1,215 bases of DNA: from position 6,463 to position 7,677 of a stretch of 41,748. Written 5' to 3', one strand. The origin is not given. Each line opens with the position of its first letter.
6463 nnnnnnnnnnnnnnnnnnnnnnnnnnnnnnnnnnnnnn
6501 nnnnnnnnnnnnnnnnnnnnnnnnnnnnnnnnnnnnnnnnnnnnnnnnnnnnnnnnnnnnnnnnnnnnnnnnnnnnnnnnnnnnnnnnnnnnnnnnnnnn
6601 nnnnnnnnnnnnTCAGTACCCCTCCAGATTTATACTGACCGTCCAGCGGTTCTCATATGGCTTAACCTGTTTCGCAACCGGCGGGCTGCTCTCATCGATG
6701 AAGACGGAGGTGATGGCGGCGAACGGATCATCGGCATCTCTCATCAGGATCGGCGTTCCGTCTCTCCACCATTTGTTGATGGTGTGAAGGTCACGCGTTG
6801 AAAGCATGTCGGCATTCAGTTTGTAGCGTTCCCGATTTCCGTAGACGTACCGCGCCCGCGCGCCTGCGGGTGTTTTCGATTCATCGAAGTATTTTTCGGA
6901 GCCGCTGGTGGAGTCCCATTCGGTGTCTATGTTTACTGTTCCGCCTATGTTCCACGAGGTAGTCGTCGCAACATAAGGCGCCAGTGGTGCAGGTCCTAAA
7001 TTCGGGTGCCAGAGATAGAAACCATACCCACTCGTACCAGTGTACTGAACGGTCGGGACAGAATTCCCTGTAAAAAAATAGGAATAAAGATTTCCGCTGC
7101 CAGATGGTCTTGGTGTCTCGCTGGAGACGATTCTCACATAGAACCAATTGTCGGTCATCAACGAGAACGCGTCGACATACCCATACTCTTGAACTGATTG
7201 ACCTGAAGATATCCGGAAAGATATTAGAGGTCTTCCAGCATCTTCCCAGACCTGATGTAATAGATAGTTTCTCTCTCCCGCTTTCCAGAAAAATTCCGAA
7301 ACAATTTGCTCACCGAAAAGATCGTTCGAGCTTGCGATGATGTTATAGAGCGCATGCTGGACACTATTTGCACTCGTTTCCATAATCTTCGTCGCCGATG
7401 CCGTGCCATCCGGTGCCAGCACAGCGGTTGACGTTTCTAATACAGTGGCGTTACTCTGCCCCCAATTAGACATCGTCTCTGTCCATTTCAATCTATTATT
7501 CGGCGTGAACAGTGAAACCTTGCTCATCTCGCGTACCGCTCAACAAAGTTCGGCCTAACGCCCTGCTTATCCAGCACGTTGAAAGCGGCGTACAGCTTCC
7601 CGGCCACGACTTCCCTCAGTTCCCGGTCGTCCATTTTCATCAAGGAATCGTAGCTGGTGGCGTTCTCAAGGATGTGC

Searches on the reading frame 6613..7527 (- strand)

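Call 9: search_protein_families(library=phrogs, proteins=[window:6613-7527:-], max_evalue=0.001)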
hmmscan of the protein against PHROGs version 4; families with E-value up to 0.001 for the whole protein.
window:6613-7527:- (304 aa): 1 family
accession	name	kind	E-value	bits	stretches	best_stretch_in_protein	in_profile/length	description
phrog_8510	-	head and packaging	0.00083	18.2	1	15-189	956-1135/1348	virion structural protein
